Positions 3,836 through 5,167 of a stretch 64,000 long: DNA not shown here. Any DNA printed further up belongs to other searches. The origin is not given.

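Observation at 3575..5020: cNMP-binding domain fused to a CpaE/TadZ-like protein with a non-canonical P-loop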

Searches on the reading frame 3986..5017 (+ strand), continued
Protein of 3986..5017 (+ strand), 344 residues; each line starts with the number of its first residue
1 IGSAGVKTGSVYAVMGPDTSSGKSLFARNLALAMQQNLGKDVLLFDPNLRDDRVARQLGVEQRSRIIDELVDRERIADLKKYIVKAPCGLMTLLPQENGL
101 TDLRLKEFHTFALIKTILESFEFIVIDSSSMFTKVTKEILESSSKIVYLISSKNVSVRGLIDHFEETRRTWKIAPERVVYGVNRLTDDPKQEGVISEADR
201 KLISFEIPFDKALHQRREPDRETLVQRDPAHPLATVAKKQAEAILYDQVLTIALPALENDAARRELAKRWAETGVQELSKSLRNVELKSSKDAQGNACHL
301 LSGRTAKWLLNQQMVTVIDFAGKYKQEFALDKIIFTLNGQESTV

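Call 51: search_protein_families(library=ncbifam, proteins=[P0132, P0133, P0136, P0137, P0138, P0139, P0141, P0143, P0144, P0145], max_evalue=0.00001)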
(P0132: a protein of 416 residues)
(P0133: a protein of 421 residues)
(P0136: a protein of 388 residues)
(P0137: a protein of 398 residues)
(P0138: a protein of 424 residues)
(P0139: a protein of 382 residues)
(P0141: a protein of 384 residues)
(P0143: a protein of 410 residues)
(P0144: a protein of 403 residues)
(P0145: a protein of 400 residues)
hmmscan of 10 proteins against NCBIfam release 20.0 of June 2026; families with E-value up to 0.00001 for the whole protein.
P0132 (416 aa): 96 families (the best 25 are shown)
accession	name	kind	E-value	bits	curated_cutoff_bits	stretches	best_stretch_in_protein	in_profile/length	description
TIGR01969.1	minD_arch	subfamily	5.3e-33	114.3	201.75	1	152-391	4-236/251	cell division ATPase MinD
NF052445.1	RespRegMctR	equivalog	1.4e-29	103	300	1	2-120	2-120/205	two-component system response regulator MctR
NF001965.0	PRK00742.1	subfamily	2.3e-25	89.5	293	1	2-183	4-182/357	chemotaxis-specific protein-glutamate methyltransferase CheB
NF009206.0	PRK12555.1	subfamily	2.8e-25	89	342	1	2-159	1-164/340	chemotaxis-specific protein-glutamate methyltransferase CheB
TIGR01968.1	minD_bact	equivalog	1.2e-24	87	212.9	1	149-386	2-237/261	septum site-determining protein MinD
TIGR02875.1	spore_0_A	equivalog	8.1e-22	77.7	200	1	2-123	3-126/262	sporulation transcription factor Spo0A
NF007018.1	PRK09483.1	equivalog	1.4e-21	77.2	280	1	1-123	1-123/217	UvrY/SirA/GacA family response regulator transcription factor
NF041367.1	CheY_Halo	equivalog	8.3e-21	74.5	200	1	4-118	1-113/114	chemotaxis protein CheY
NF008677.0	PRK11697.1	equivalog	1.2e-20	74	246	1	1-133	1-130/238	two-component system response regulator BtsR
NF007935.0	PRK10651.1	equivalog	3.1e-20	72.3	250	1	3-118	8-123/216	two-component system response regulator NarL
TIGR03815.1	CpaE_hom_Actino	equivalog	8e-20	71.2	154.45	1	143-384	106-339/340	septum site-determining protein Ssd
NF008469.0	PRK11361.1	equivalog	1.1e-19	70.5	714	1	3-127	6-128/461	acetoacetate metabolism transcriptional regulator AtoC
TIGR01818.1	ntrC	equivalog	1.5e-18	66.8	558.6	1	4-169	1-177/463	nitrogen regulation protein NR(I)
NF040689.1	MtrAB_MtrA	equivalog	3e-17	62.7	300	1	4-131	1-126/219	MtrAB system response regulator MtrA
NF007135.0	PRK09581.1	equivalog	5.9e-16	58.3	474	1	2-121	3-122/457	PleD family two-component system response regulator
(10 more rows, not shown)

P0133 (421 aa): 93 families (the best 25 are shown)
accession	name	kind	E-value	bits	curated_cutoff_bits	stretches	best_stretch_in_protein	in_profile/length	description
NF052445.1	RespRegMctR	equivalog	2.3e-27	95.7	300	1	5-123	2-120/205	two-component system response regulator MctR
TIGR01969.1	minD_arch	subfamily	3.1e-27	95.3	201.75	1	165-400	5-233/251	cell division ATPase MinD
NF001965.0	PRK00742.1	subfamily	1.3e-25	90.4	293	1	4-113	3-113/357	chemotaxis-specific protein-glutamate methyltransferase CheB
TIGR01968.1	minD_bact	equivalog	4e-25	88.6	212.9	1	162-398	3-237/261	septum site-determining protein MinD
NF009206.0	PRK12555.1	subfamily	1.3e-23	83.5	342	1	5-127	1-133/340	chemotaxis-specific protein-glutamate methyltransferase CheB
NF007935.0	PRK10651.1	equivalog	6.6e-22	77.7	250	1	3-121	5-123/216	two-component system response regulator NarL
NF041367.1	CheY_Halo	equivalog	1.9e-21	76.6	200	1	7-120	1-112/114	chemotaxis protein CheY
TIGR02875.1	spore_0_A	equivalog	3.9e-21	75.5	200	1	5-126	3-126/262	sporulation transcription factor Spo0A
NF007018.1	PRK09483.1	equivalog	2.4e-20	73.1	280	1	4-123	1-120/217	UvrY/SirA/GacA family response regulator transcription factor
NF008469.0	PRK11361.1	equivalog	8.8e-20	70.8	714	1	1-130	1-128/461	acetoacetate metabolism transcriptional regulator AtoC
TIGR01387.1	cztR_silR_copR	subfamily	4.4e-18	65.7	279.2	1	7-130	1-122/218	heavy metal response regulator transcription factor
NF008677.0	PRK11697.1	equivalog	1.2e-17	64.1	246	1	5-131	2-125/238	two-component system response regulator BtsR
NF008318.0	PRK11107.1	equivalog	8.9e-17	60.4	890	1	5-130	668-793/920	two-component sensor histidine kinase BarA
NF041136.1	MrpORP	equivalog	1.4e-16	60.7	450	1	163-409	8-260/365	iron-sulfur cluster carrier protein MrpORP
TIGR01818.1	ntrC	equivalog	1.6e-16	60.2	558.6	1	7-136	1-128/463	nitrogen regulation protein NR(I)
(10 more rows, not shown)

P0136 (388 aa): 70 families (the best 25 are shown)
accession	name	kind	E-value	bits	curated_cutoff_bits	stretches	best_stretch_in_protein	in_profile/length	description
TIGR01969.1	minD_arch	subfamily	5.7e-23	81.4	201.75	1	141-383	1-236/251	cell division ATPase MinD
TIGR01968.1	minD_bact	equivalog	4.9e-15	55.6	212.9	1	141-381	2-240/261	septum site-determining protein MinD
TIGR03815.1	CpaE_hom_Actino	equivalog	1.7e-14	53.7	154.45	1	27-347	13-312/340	septum site-determining protein Ssd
NF008296.0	PRK11083.1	equivalog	2.7e-14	53.1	273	1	9-135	3-127/228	two-component system response regulator CreB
NF006900.1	PRK09390.1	equivalog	6.1e-14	52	255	1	9-139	4-133/203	response regulator FixJ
NF041946.1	LuxO_transreg_Vib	equivalog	2.3e-13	49.7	800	1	15-141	2-131/463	quorum-sensing sigma-54 dependent transcriptional regulator LuxO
NF041546.1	ParA_partition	equivalog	3.1e-13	49.7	180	1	142-181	1-39/203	ParA family partition ATPase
NF045991.1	RespRegCtrARhodob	equivalog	4e-13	49.6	350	1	10-123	1-113/224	response regulator transcription factor CtrA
TIGR03018.1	pepcterm_TyrKin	hypoth_equivalog_domain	1.5e-12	47.3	230.65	1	133-303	28-199/207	XrtA-associated tyrosine autokinase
NF007005.1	PRK09468.1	equivalog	4.1e-12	46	331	1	9-133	3-126/237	osmolarity response regulator transcription factor OmpR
NF040689.1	MtrAB_MtrA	equivalog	4.5e-12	45.8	300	1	12-133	1-120/219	MtrAB system response regulator MtrA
NF008469.0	PRK11361.1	equivalog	4.7e-12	45.3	714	1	10-129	5-123/461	acetoacetate metabolism transcriptional regulator AtoC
NF052313.1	T9SS_RR_PorX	equivalog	1.1e-11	44.2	300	1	29-130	20-120/513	T9SS response regulator signal transducer PorX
NF007820.0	PRK10529.1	equivalog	1.8e-11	43.9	325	1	11-134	3-124/225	two-component system response regulator KdpE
TIGR01818.1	ntrC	equivalog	1.8e-11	43.5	558.6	1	12-111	1-100/463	nitrogen regulation protein NR(I)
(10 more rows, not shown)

P0137 (398 aa): 14 families
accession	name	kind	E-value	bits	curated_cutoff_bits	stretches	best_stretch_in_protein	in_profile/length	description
TIGR01969.1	minD_arch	subfamily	8.1e-32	110.4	201.75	1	141-390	2-250/251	cell division ATPase MinD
TIGR01968.1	minD_bact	equivalog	7.4e-28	97.6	212.9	1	140-377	2-239/261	septum site-determining protein MinD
TIGR03815.1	CpaE_hom_Actino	equivalog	1.8e-20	73.4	154.45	1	85-362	68-331/340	septum site-determining protein Ssd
NF041546.1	ParA_partition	equivalog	5.8e-20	71.7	180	2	141-179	1-38/203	ParA family partition ATPase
NF041136.1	MrpORP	equivalog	2.4e-14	53.4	450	1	140-371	6-245/365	iron-sulfur cluster carrier protein MrpORP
NF008079.0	PRK10818.1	equivalog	4.3e-14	52.5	508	1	141-355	4-228/270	septum site-determining protein MinD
TIGR03371.1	cellulose_yhjQ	equivalog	9.2e-13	48.2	157.85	1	141-375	3-242/246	cellulose biosynthesis protein BcsQ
NF008669.0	PRK11670.1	equivalog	3.8e-10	39.2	348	1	126-314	94-279/369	iron-sulfur cluster carrier protein ApbC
TIGR03018.1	pepcterm_TyrKin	hypoth_equivalog_domain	5.2e-10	39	230.65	1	138-296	34-193/207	XrtA-associated tyrosine autokinase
NF047398.1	AAA_KGGVGR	domain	2.6e-09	37.7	90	1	141-284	4-174/190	KGGVGR-motif variant AAA ATPase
NF009206.0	PRK12555.1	subfamily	7e-09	35.1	342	1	6-110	2-108/340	chemotaxis-specific protein-glutamate methyltransferase CheB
NF001965.0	PRK00742.1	subfamily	1.6e-06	27.5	293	1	6-111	5-112/357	chemotaxis-specific protein-glutamate methyltransferase CheB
NF008568.0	PRK11519.1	equivalog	1.8e-06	26.4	1068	1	141-294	528-678/720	tyrosine-protein kinase Wzc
TIGR03453.1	partition_RepA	equivalog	3.1e-06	26.3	348.45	0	140-192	105-155/387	plasmid partitioning protein RepA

P0138 (424 aa): 50 families (the best 25 are shown)
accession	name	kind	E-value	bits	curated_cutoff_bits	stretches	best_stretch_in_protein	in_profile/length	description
TIGR01969.1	minD_arch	subfamily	2.4e-25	89.2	201.75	1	157-396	2-232/251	cell division ATPase MinD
NF007018.1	PRK09483.1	equivalog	4.7e-17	62.4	280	1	1-122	1-122/217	UvrY/SirA/GacA family response regulator transcription factor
TIGR01968.1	minD_bact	equivalog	3.5e-14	52.8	212.9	1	157-394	3-236/261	septum site-determining protein MinD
NF041367.1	CheY_Halo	equivalog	6.4e-14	52.3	200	1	4-118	1-113/114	chemotaxis protein CheY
NF001965.0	PRK00742.1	subfamily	4.6e-13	49.1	293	1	2-109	4-112/357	chemotaxis-specific protein-glutamate methyltransferase CheB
NF052445.1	RespRegMctR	equivalog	1.6e-12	47.3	300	1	2-120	2-120/205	two-component system response regulator MctR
NF009206.0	PRK12555.1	subfamily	2.9e-12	46.2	342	1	2-109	1-109/340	chemotaxis-specific protein-glutamate methyltransferase CheB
NF041136.1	MrpORP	equivalog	1.5e-11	44.2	450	1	158-211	8-60/365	iron-sulfur cluster carrier protein MrpORP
TIGR03815.1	CpaE_hom_Actino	equivalog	1.5e-11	44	154.45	1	150-372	106-319/340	septum site-determining protein Ssd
NF011896.0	PRK15369.1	equivalog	1.5e-10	41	242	1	2-119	4-121/211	two component system response regulator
TIGR01818.1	ntrC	equivalog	2.3e-10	39.9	558.6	1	4-130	1-125/463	nitrogen regulation protein NR(I)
NF045944.1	ResRegRpaBCyano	equivalog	3e-10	39.9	330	1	5-122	1-115/229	response regulator transcription factor RpaB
NF040689.1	MtrAB_MtrA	equivalog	3.7e-10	39.5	300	1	31-117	26-111/219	MtrAB system response regulator MtrA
NF008176.1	PRK10923.1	equivalog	5.3e-10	38.5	620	1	4-138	6-140/469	nitrogen regulation protein NR(I)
TIGR03018.1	pepcterm_TyrKin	hypoth_equivalog_domain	1e-09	38.1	230.65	1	157-297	37-178/207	XrtA-associated tyrosine autokinase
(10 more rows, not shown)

P0139 (382 aa): 25 families
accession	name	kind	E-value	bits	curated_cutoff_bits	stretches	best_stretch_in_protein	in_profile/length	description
TIGR01969.1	minD_arch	subfamily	5.6e-20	71.6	201.75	1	145-381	3-232/251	cell division ATPase MinD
TIGR01968.1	minD_bact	equivalog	4.2e-18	65.6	212.9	1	145-381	4-238/261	septum site-determining protein MinD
NF041546.1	ParA_partition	equivalog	4.5e-15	55.7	180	2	145-181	2-37/203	ParA family partition ATPase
TIGR03815.1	CpaE_hom_Actino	equivalog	1.8e-11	43.7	154.45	1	21-360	5-321/340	septum site-determining protein Ssd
NF001965.0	PRK00742.1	subfamily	1.2e-10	41.1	293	1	3-108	2-109/357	chemotaxis-specific protein-glutamate methyltransferase CheB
TIGR03371.1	cellulose_yhjQ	equivalog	1.3e-10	41.2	157.85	1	145-377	4-239/246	cellulose biosynthesis protein BcsQ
NF007935.0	PRK10651.1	equivalog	2.6e-09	36.6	250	1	4-120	6-123/216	two-component system response regulator NarL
NF052445.1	RespRegMctR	equivalog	9.9e-09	34.9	300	1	5-122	2-120/205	two-component system response regulator MctR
NF047785.1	respo_reg_MadR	equivalog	1.1e-08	34.8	300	1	5-121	1-121/209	MadR family response regulator transcription factor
NF009206.0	PRK12555.1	subfamily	3.9e-08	32.6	342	1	5-108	1-106/340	chemotaxis-specific protein-glutamate methyltransferase CheB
TIGR03018.1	pepcterm_TyrKin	hypoth_equivalog_domain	1e-07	31.5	230.65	1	145-288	38-183/207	XrtA-associated tyrosine autokinase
NF008677.0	PRK11697.1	equivalog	1.4e-07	31.1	246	1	5-124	2-119/238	two-component system response regulator BtsR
NF041136.1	MrpORP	equivalog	1.7e-07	30.9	450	1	145-197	8-59/365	iron-sulfur cluster carrier protein MrpORP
NF041367.1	CheY_Halo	equivalog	2.2e-07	31.3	200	1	7-120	1-113/114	chemotaxis protein CheY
NF007969.0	PRK10693.1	equivalog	7.1e-07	28.5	329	1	6-115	9-117/337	two-component system response regulator RssB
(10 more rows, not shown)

P0141 (384 aa): 21 families
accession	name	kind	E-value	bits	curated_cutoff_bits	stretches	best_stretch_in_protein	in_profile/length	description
TIGR01969.1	minD_arch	subfamily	2.7e-26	92.3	201.75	1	143-381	2-234/251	cell division ATPase MinD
TIGR01968.1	minD_bact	equivalog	4.4e-21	75.4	212.9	1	142-317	2-172/261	septum site-determining protein MinD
TIGR03815.1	CpaE_hom_Actino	equivalog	6.9e-17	61.6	154.45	1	135-350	105-314/340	septum site-determining protein Ssd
NF041546.1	ParA_partition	equivalog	2.1e-16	60.1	180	2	143-182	1-39/203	ParA family partition ATPase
TIGR03371.1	cellulose_yhjQ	equivalog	2e-12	47.1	157.85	1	143-317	3-177/246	cellulose biosynthesis protein BcsQ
NF008669.0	PRK11670.1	equivalog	2.3e-11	43.2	348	1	124-307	93-270/369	iron-sulfur cluster carrier protein ApbC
NF041946.1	LuxO_transreg_Vib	equivalog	5.5e-11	41.9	800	1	34-127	25-119/463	quorum-sensing sigma-54 dependent transcriptional regulator LuxO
TIGR03018.1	pepcterm_TyrKin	hypoth_equivalog_domain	2.7e-10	40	230.65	1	138-302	32-197/207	XrtA-associated tyrosine autokinase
NF008568.0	PRK11519.1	equivalog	5.3e-10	38.1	1068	1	118-307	503-689/720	tyrosine-protein kinase Wzc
TIGR03029.1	EpsG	equivalog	1.1e-09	37.9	313.8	1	140-296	102-255/274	chain length determinant protein tyrosine kinase EpsG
NF008079.0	PRK10818.1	equivalog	2.9e-09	36.6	508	1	143-301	4-160/270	septum site-determining protein MinD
NF041136.1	MrpORP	equivalog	3.3e-09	36.5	450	1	143-289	7-152/365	iron-sulfur cluster carrier protein MrpORP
NF008469.0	PRK11361.1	equivalog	3.3e-08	32.7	714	1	6-127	6-127/461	acetoacetate metabolism transcriptional regulator AtoC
NF007820.0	PRK10529.1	equivalog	3.8e-07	29.7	325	1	8-124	5-120/225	two-component system response regulator KdpE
NF007350.0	PRK09841.1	equivalog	3.9e-07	28.6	1248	1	137-298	527-685/726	tyrosine-protein kinase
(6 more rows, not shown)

P0143 (410 aa): 22 families
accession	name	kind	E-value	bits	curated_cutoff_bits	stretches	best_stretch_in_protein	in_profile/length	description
TIGR01969.1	minD_arch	subfamily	1.6e-27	96.3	201.75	1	146-395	5-250/251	cell division ATPase MinD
TIGR03815.1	CpaE_hom_Actino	equivalog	2.3e-20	73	154.45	1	87-362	71-327/340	septum site-determining protein Ssd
NF041546.1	ParA_partition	equivalog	2.2e-14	53.5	180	1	144-181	2-38/203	ParA family partition ATPase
TIGR01968.1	minD_bact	equivalog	3.5e-12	46.2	212.9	1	146-384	6-244/261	septum site-determining protein MinD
TIGR03371.1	cellulose_yhjQ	equivalog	1.8e-10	40.7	157.85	1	144-373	4-238/246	cellulose biosynthesis protein BcsQ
NF041946.1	LuxO_transreg_Vib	equivalog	1.1e-08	34.3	800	1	34-143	26-136/463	quorum-sensing sigma-54 dependent transcriptional regulator LuxO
TIGR03018.1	pepcterm_TyrKin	hypoth_equivalog_domain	2.6e-08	33.5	230.65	1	134-302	28-198/207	XrtA-associated tyrosine autokinase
NF041136.1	MrpORP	equivalog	8.7e-08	31.8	450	1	146-192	10-55/365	iron-sulfur cluster carrier protein MrpORP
NF006900.1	PRK09390.1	equivalog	1e-07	31.7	255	1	3-130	4-130/203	response regulator FixJ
NF008677.0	PRK11697.1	equivalog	6.2e-07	29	246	1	5-127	3-123/238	two-component system response regulator BtsR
TIGR01818.1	ntrC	equivalog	6.7e-07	28.5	558.6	1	6-128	1-122/463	nitrogen regulation protein NR(I)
NF007018.1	PRK09483.1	equivalog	8.4e-07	28.9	280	1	5-123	3-122/217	UvrY/SirA/GacA family response regulator transcription factor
TIGR03453.1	partition_RepA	equivalog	1.6e-06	27.2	348.45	0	115-175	79-138/387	plasmid partitioning protein RepA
TIGR03029.1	EpsG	equivalog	2.2e-06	27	313.8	1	143-266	105-225/274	chain length determinant protein tyrosine kinase EpsG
NF008079.0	PRK10818.1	equivalog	2.3e-06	27.2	508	1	146-303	7-163/270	septum site-determining protein MinD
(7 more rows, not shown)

P0144 (403 aa): 15 families
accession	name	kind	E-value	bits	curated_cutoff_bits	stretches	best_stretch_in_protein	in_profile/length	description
TIGR01969.1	minD_arch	subfamily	3.9e-28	98.3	201.75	1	139-378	4-235/251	cell division ATPase MinD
TIGR01968.1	minD_bact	equivalog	3.1e-20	72.6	212.9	1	136-378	2-241/261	septum site-determining protein MinD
TIGR03815.1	CpaE_hom_Actino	equivalog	3.6e-16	59.2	154.45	1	128-354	104-321/340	septum site-determining protein Ssd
NF041136.1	MrpORP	equivalog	6.9e-16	58.5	450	1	137-194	7-63/365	iron-sulfur cluster carrier protein MrpORP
NF041546.1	ParA_partition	equivalog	1.3e-13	51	180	2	238-336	65-164/203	ParA family partition ATPase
NF008669.0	PRK11670.1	equivalog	1.7e-13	50.2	348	1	136-192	108-163/369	iron-sulfur cluster carrier protein ApbC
TIGR03371.1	cellulose_yhjQ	equivalog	2.3e-08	33.8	157.85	1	139-371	5-239/246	cellulose biosynthesis protein BcsQ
TIGR03018.1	pepcterm_TyrKin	hypoth_equivalog_domain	3.2e-08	33.2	230.65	1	131-298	31-198/207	XrtA-associated tyrosine autokinase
TIGR01287.1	nifH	equivalog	4.9e-08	32.6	394.35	1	140-220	4-81/275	nitrogenase iron protein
NF008079.0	PRK10818.1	equivalog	5.8e-08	32.4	508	1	136-375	3-248/270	septum site-determining protein MinD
NF009701.0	PRK13230.1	subfamily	1.6e-06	27.4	350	0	140-199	5-63/291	nitrogenase reductase-like protein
NF033200.1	F430_CfbC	exception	1.9e-06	27.4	402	0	142-221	6-80/260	Ni-sirohydrochlorin a,c-diamide reductive cyclase ATP-dependent reductase subunit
NF007350.0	PRK09841.1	equivalog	3.9e-06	25.3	1248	1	136-303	532-695/726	tyrosine-protein kinase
TIGR01281.1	DPOR_bchL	equivalog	5e-06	26.1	345.15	0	140-373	4-243/268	ferredoxin:protochlorophyllide reductase (ATP-dependent) iron-sulfur ATP-binding protein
NF008568.0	PRK11519.1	equivalog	5e-06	25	1068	1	138-302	529-689/720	tyrosine-protein kinase Wzc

P0145 (400 aa): 101 families (the best 25 are shown)
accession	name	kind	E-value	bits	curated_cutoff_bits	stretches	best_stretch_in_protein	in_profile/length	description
NF052445.1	RespRegMctR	equivalog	3.9e-28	98.3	300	1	4-120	1-117/205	two-component system response regulator MctR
TIGR01969.1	minD_arch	subfamily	5.2e-27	94.6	201.75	1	142-379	2-232/251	cell division ATPase MinD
NF007018.1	PRK09483.1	equivalog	2.8e-26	92.5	280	1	5-122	2-119/217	UvrY/SirA/GacA family response regulator transcription factor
NF001965.0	PRK00742.1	subfamily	1.2e-25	90.5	293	1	4-113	3-122/357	chemotaxis-specific protein-glutamate methyltransferase CheB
NF041367.1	CheY_Halo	equivalog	6.7e-24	84.5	200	1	7-120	1-112/114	chemotaxis protein CheY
NF007935.0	PRK10651.1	equivalog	4.5e-23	81.5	250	1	4-121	6-123/216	two-component system response regulator NarL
NF009206.0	PRK12555.1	subfamily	5.5e-23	81.5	342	1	5-111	1-108/340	chemotaxis-specific protein-glutamate methyltransferase CheB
TIGR02875.1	spore_0_A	equivalog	7.9e-23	81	200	1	4-125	2-125/262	sporulation transcription factor Spo0A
NF008469.0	PRK11361.1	equivalog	1.8e-20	73.1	714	1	1-122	1-120/461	acetoacetate metabolism transcriptional regulator AtoC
TIGR01968.1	minD_bact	equivalog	4.6e-20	72.1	212.9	1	141-323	2-179/261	septum site-determining protein MinD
NF008677.0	PRK11697.1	equivalog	3.1e-19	69.3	246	1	5-139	2-133/238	two-component system response regulator BtsR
TIGR01818.1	ntrC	equivalog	3.4e-19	69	558.6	1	7-140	1-132/463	nitrogen regulation protein NR(I)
NF047785.1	respo_reg_MadR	equivalog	4.4e-19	68.7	300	1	5-121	1-120/209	MadR family response regulator transcription factor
NF007708.0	PRK10403.1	equivalog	2.6e-18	66.2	343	1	4-121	6-123/215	nitrate/nitrite response regulator protein NarP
NF040689.1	MtrAB_MtrA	equivalog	4.4e-18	65.4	300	1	7-128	1-119/219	MtrAB system response regulator MtrA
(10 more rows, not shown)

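Call 56: find_related_loci(query=A2, collection=genome_contigs, flank=10000)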
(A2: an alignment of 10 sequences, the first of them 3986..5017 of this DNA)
Query A2 (344 aa) in genome_contigs; peptide patterns used: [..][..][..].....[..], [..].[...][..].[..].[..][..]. (x = any residue, [..] = any of these).
130 stretches matched a pattern; 43 encode a relative of the query (tblastn E <= 1e-3); 43 distinct loci.
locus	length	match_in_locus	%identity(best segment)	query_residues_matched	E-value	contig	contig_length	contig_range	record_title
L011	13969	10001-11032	97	1-344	0e+0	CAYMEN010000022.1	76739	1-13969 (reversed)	MAG TPA_asm: uncultured bacterium isolate SRP263991_co7_86 genome assembly, contig: NODE_237_length_76739_cov_10.159277,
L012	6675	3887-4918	95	1-344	0e+0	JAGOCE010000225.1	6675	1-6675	Candidatus Ozemobacteraceae bacterium isolate Go_SlDig_bin_287 Go_SlDig_37096_length_6675_cov_6.821472, whole genome sho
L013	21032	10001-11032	80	1-344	0e+0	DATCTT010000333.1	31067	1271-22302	MAG TPA_asm: Candidatus Ozemobacteraceae bacterium isolate SMAG_U7338 k141_117696, whole genome shotgun sequence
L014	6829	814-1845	78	1-344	0e+0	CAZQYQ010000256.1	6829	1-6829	MAG TPA_asm: uncultured bacterium isolate SRP089250_co1_29 genome assembly, contig: NODE_21048_length_6829_cov_4.734869,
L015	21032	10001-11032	79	1-344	0e+0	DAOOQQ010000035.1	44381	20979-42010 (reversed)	MAG TPA_asm: Candidatus Ozemobacteraceae bacterium isolate AMR_MDS_2567 NODE_946_length_44381_cov_6.982110, whole genome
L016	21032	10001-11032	67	1-344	2e-163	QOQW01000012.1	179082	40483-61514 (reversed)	MAG: Candidatus Ozemobacter sibiricus isolate BY5 NODE_84, whole genome shotgun sequence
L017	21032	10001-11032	65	1-344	4e-159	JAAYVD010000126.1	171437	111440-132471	MAG: Candidatus Riflebacteria bacterium isolate AS27yjCOA_28 123455_AS27, whole genome shotgun sequence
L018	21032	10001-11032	65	1-344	9e-159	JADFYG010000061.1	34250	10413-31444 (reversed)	MAG: Candidatus Riflebacteria bacterium isolate nDJH6bin19 nDJH6_bin19_NODE_61_length_34250_cov_5.498154, whole genome s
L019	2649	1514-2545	65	1-344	5e-168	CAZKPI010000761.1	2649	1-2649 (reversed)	MAG TPA_asm: uncultured bacterium isolate binchicken_co135_42 genome assembly, contig: NODE_30066_length_2649_cov_2.4067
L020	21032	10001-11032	65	1-344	2e-157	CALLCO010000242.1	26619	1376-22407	MAG: Candidatus Ozemobacteraceae bacterium isolate N1_Bin_METABAT__69_1 genome assembly, contig: c_000001529529, whole g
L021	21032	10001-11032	64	1-344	1e-156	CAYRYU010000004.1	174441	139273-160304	MAG TPA_asm: uncultured bacterium isolate binchicken_co66_92 genome assembly, contig: NODE_116_length_174441_cov_19.0529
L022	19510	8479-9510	63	1-344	2e-155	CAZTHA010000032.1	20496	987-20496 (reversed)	MAG TPA_asm: uncultured bacterium isolate binchicken_co108_60 genome assembly, contig: NODE_5551_length_20496_cov_4.8888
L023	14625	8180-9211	62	1-344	7e-155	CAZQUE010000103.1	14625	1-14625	MAG TPA_asm: uncultured bacterium isolate SRP304446_co1_153 genome assembly, contig: NODE_2877_length_14625_cov_12.34310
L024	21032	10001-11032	61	1-344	3e-154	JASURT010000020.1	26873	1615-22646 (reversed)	MAG: Candidatus Ozemobacter sp. isolate DJKA78_ANT-KO_bin.22 scaffold_318, whole genome shotgun sequence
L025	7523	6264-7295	60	1-344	5e-154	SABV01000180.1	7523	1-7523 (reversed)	MAG: Erysipelotrichia bacterium isolate INTA.CYC.134 contig-100_9036, whole genome shotgun sequence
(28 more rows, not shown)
